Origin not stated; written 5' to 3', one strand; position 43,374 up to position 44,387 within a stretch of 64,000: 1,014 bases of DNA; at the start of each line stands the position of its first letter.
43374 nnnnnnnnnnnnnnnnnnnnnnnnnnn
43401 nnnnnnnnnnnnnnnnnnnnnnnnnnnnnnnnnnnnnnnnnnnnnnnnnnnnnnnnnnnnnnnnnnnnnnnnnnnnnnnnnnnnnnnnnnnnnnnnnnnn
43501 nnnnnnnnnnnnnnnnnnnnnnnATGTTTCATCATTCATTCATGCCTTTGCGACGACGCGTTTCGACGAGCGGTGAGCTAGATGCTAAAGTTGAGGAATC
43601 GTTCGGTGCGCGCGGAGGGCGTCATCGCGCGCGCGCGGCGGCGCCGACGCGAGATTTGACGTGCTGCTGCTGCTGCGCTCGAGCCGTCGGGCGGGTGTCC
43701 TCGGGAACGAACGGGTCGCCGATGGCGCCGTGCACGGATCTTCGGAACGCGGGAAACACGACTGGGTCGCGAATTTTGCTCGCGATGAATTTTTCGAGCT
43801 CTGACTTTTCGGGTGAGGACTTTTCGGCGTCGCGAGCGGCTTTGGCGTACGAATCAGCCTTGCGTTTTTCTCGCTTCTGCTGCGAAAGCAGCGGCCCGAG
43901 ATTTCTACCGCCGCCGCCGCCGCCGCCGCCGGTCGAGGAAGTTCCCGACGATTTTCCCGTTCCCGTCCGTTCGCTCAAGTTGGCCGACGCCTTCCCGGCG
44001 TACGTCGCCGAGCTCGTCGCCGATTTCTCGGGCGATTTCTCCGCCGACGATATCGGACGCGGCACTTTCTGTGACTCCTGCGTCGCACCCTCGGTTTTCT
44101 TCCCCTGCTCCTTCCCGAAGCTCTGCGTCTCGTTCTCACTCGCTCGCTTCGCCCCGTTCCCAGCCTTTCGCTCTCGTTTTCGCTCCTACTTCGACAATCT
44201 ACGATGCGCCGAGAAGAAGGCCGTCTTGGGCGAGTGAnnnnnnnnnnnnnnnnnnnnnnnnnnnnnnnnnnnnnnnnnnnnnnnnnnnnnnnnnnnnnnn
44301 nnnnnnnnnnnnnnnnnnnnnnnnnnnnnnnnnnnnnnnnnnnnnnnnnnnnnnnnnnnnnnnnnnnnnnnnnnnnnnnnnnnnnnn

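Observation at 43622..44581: Hypothetical gene interrupted by one in-frame TAG, with a K/E-rich continuation and a candidate 126 nt intron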

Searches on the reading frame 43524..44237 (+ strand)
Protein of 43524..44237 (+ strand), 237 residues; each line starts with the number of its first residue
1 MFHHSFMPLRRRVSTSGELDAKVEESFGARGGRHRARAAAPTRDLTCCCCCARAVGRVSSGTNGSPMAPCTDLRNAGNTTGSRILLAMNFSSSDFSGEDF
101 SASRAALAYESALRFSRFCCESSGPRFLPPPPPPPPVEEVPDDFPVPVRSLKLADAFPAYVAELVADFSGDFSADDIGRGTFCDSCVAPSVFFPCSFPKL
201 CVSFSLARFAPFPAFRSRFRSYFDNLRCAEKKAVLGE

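Call 57: list_cluster_members(proteins=[window:62848-63081:-, window:62848-63081:-, window:43524-44237:+])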
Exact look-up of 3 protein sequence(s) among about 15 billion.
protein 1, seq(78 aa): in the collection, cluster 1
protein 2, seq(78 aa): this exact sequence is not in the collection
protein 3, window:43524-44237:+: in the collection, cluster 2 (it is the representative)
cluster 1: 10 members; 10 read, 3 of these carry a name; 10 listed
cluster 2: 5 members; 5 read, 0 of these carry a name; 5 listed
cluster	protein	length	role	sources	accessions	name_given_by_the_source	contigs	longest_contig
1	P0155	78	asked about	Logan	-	-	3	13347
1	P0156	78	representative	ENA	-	-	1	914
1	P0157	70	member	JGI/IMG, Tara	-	alpha-amylase | strand:+ start:256 stop:468 length:213 start_codon:yes stop_codon:yes gene_type:complete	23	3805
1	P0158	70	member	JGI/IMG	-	alpha-amylase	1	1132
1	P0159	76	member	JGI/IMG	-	alpha-amylase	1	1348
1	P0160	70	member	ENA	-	-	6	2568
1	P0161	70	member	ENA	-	-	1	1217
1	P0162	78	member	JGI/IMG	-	-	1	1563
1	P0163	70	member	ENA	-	-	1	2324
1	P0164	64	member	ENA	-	-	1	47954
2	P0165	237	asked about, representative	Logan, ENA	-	-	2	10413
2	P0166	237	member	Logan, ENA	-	-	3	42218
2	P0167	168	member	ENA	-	-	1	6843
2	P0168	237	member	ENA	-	-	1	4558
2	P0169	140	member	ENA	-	-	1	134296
